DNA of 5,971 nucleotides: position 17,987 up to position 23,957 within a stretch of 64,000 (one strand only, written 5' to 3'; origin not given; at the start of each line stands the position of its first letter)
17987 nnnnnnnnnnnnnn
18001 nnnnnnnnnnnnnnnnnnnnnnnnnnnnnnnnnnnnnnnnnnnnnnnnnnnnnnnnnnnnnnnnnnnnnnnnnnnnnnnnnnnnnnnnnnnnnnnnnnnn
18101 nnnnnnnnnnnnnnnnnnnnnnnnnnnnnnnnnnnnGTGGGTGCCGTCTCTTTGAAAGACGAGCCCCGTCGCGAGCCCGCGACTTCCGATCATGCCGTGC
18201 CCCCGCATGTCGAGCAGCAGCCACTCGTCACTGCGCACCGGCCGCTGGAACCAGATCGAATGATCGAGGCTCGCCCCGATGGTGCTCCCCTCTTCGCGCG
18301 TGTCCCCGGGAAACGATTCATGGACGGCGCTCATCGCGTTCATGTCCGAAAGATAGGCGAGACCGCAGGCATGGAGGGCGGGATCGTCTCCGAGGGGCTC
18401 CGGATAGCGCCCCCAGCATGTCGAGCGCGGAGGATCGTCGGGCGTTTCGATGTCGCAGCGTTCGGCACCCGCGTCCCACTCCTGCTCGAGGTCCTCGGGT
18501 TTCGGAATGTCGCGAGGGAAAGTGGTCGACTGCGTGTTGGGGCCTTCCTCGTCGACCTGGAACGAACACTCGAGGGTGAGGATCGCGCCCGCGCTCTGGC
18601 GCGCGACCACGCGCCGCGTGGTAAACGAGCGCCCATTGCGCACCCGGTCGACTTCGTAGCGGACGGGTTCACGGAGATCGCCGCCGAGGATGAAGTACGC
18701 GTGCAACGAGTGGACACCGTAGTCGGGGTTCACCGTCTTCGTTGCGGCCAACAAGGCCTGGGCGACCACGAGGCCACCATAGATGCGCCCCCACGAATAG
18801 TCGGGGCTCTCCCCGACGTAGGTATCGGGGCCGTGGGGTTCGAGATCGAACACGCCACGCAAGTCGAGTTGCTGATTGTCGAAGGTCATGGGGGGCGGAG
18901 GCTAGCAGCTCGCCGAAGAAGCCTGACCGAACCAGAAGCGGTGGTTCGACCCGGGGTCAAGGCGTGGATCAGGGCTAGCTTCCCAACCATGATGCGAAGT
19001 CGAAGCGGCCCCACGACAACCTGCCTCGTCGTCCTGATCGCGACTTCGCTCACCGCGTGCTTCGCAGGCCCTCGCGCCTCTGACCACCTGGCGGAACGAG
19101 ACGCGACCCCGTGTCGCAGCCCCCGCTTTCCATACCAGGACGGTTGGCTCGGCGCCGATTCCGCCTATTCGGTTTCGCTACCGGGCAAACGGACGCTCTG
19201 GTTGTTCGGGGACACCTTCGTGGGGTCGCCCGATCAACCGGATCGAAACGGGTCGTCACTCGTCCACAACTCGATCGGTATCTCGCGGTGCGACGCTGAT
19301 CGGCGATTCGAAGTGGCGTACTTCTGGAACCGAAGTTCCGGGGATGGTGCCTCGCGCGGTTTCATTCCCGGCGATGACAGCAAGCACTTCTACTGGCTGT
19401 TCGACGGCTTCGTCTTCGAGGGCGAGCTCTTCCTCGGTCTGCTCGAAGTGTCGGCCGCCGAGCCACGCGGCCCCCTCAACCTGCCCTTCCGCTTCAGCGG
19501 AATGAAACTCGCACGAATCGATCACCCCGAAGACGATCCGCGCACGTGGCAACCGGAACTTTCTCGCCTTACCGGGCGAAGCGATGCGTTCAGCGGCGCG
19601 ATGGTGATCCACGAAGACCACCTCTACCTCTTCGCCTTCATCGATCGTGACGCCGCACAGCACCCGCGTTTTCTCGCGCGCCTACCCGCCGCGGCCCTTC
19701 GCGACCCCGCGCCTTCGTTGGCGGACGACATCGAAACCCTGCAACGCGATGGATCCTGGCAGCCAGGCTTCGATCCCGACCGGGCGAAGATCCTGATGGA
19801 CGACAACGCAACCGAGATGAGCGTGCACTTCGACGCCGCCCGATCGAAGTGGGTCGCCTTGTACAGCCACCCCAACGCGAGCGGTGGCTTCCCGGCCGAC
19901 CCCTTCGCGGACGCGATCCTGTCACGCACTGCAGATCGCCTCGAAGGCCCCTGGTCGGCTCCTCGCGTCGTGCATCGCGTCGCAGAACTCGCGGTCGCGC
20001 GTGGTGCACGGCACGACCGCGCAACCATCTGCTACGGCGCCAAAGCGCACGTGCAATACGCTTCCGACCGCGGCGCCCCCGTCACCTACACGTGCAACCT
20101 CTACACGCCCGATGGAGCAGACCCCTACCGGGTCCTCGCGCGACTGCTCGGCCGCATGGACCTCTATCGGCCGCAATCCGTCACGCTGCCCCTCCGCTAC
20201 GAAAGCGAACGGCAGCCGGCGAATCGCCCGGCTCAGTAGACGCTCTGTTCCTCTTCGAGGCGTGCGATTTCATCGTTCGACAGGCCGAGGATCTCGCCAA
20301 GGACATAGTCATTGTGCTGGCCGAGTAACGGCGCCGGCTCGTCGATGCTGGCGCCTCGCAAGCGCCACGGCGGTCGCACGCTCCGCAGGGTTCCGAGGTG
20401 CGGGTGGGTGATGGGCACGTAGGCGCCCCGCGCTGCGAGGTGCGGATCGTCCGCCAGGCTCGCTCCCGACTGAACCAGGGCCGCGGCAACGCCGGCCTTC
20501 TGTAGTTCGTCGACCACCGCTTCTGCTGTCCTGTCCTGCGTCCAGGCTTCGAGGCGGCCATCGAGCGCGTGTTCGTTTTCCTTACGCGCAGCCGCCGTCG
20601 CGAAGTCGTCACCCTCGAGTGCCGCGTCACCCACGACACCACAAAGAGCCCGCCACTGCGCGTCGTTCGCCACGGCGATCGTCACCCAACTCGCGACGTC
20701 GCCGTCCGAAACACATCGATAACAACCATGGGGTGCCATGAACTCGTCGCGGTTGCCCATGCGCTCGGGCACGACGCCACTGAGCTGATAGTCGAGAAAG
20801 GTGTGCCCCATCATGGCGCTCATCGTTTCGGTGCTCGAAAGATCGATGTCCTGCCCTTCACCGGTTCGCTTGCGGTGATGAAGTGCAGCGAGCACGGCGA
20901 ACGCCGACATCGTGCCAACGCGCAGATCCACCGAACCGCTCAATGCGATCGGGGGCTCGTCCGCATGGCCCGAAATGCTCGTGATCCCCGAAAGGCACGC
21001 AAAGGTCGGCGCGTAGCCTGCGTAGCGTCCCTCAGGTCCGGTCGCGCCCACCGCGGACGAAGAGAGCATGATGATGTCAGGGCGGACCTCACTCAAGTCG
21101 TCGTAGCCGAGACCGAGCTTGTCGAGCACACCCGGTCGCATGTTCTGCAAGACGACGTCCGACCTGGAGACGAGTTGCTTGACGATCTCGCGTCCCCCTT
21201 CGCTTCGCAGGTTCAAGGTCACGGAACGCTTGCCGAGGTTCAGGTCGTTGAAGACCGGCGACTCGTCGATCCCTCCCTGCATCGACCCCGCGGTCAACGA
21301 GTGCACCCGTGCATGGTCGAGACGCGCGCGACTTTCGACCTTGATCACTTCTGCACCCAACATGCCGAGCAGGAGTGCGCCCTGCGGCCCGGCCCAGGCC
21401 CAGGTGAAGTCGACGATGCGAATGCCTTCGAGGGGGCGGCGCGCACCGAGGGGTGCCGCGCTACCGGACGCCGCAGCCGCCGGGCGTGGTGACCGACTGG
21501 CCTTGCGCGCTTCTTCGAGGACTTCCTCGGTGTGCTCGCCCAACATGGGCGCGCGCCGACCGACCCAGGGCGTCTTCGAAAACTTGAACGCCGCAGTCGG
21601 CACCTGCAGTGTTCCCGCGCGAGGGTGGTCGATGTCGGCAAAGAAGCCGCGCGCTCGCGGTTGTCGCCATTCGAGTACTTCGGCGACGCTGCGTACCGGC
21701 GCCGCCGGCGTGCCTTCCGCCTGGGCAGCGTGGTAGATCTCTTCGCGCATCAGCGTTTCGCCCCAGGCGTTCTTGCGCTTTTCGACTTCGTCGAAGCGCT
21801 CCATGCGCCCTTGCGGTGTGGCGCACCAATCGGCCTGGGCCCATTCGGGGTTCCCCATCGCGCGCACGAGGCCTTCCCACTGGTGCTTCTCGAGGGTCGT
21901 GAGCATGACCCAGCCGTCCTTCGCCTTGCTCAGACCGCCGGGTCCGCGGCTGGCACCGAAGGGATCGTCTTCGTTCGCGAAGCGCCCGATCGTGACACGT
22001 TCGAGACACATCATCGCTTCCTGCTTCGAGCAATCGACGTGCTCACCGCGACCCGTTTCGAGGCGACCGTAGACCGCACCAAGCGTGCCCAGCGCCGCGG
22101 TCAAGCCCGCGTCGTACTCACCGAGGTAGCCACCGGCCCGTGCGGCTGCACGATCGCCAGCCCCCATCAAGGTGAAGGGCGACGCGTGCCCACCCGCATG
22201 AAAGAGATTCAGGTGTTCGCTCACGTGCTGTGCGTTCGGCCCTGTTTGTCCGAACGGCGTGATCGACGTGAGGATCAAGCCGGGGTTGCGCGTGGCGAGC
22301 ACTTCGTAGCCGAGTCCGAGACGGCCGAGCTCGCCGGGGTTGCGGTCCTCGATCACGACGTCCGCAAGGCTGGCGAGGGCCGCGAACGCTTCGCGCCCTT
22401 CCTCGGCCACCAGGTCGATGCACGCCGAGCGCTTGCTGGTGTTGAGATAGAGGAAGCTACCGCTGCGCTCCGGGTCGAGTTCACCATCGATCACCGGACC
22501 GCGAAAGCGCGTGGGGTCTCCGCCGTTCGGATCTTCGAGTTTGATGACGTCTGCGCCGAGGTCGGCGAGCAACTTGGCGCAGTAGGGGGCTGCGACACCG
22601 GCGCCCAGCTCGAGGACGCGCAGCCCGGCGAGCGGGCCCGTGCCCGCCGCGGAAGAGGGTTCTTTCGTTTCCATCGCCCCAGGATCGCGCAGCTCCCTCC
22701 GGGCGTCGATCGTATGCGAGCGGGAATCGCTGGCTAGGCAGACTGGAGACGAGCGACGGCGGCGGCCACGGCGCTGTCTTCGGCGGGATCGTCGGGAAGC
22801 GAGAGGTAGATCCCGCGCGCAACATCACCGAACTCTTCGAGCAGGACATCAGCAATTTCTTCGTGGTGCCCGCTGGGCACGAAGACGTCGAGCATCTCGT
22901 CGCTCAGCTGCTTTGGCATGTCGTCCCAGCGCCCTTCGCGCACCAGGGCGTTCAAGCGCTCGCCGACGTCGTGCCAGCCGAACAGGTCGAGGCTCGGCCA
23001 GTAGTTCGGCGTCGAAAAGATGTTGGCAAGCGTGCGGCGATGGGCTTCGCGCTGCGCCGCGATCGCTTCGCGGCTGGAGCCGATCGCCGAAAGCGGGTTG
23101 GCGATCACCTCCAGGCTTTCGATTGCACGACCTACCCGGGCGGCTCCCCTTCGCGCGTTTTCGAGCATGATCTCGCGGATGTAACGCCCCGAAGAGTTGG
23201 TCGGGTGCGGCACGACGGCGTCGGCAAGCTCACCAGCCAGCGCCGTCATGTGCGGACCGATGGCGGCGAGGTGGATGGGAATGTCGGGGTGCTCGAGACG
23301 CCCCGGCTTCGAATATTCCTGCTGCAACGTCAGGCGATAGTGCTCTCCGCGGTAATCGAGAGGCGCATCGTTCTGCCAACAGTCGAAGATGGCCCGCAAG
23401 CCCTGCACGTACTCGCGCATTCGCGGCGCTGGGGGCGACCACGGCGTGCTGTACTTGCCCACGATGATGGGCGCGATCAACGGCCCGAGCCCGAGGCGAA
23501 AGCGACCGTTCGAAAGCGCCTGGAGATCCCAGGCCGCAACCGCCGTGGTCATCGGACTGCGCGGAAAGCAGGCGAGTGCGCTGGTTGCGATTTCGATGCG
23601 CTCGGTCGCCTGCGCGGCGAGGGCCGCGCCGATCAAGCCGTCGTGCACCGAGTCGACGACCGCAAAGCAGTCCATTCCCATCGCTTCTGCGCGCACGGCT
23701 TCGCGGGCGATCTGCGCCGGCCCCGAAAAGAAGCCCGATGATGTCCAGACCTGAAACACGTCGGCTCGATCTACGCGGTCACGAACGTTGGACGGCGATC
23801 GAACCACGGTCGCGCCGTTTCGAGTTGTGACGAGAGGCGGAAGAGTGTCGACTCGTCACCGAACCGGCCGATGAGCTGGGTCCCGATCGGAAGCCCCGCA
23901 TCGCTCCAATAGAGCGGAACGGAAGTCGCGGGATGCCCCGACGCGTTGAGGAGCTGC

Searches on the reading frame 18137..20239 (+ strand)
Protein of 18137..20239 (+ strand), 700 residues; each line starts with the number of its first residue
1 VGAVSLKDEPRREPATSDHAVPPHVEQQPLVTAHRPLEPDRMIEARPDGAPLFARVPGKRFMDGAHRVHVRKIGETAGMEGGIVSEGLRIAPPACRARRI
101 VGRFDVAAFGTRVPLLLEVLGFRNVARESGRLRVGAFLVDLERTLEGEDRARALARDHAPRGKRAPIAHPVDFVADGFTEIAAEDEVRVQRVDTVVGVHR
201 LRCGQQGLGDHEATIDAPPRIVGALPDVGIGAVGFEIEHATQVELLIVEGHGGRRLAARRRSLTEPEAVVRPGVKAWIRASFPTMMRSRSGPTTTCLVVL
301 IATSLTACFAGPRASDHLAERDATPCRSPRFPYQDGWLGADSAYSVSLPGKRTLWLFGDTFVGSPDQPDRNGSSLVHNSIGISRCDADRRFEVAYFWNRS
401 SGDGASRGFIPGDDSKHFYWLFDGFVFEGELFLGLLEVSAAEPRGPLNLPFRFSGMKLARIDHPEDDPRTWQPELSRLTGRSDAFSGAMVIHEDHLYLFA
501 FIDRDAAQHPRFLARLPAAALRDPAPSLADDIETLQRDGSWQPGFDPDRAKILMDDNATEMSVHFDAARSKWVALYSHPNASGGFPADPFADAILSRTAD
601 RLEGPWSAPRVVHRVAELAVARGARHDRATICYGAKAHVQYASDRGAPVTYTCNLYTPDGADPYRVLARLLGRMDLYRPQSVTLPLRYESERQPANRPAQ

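Call 53: search_protein_families(library=pfam, proteins=[window:18137-20239:+], max_evalue=0.00001)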
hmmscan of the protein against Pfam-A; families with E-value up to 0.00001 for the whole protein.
window:18137-20239:+ (700 aa): 1 family
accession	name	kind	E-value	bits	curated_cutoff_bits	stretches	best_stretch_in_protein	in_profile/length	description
PF13810.12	DUF4185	-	1.7e-12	47.6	39.5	1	351-618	26-276/309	Domain of unknown function (DUF4185)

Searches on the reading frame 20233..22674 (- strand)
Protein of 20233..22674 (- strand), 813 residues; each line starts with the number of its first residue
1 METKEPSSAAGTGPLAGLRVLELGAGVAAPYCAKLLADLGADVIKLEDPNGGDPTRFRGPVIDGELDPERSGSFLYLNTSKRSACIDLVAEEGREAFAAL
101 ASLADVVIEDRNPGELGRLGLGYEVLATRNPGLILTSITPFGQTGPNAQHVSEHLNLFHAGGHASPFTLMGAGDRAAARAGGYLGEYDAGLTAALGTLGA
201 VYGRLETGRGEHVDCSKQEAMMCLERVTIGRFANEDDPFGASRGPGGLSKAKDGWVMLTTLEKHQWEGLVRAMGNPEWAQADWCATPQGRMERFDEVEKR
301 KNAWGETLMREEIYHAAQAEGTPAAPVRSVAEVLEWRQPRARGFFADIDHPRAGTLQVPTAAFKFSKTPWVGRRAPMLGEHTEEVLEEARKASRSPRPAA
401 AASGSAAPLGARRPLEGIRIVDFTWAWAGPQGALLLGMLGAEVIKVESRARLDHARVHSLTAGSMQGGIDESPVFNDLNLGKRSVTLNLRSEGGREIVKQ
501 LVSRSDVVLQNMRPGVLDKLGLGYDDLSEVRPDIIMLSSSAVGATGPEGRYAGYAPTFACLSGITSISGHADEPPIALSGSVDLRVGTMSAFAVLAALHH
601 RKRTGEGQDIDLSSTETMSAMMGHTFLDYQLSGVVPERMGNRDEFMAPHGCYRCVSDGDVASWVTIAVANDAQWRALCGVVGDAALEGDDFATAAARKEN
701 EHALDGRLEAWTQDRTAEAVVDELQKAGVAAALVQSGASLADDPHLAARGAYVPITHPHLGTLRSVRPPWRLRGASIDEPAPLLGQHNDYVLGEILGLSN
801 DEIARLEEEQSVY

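Call 53: search_protein_families(library=pfam, proteins=[window:20233-22674:-], max_evalue=0.00001)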
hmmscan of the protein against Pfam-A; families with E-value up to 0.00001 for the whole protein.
window:20233-22674:- (813 aa): 1 family
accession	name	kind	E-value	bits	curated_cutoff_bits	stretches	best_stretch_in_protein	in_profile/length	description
PF02515.22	CoA_transf_3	-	2e-191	636.3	23.3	2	415-788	1-366/366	CoA-transferase family III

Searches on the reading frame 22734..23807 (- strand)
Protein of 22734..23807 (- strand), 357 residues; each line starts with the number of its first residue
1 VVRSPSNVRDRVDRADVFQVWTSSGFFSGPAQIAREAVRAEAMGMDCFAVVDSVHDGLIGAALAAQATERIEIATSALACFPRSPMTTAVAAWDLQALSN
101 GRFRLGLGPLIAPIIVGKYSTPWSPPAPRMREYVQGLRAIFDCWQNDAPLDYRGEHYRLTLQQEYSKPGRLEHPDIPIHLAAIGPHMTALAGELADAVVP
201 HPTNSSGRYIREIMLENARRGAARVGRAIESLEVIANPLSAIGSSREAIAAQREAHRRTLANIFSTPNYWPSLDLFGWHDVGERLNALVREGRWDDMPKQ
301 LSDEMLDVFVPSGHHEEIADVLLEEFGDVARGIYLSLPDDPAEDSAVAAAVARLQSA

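Call 53: search_protein_families(library=pfam, proteins=[window:22734-23807:-], max_evalue=0.00001)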
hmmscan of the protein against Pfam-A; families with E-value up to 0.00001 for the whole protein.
window:22734-23807:- (357 aa): 1 family
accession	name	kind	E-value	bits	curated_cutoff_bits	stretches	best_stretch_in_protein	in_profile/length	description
PF00296.26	Bac_luciferase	-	5.6e-48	164.3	27.9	1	29-324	21-306/314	Luciferase-like monooxygenase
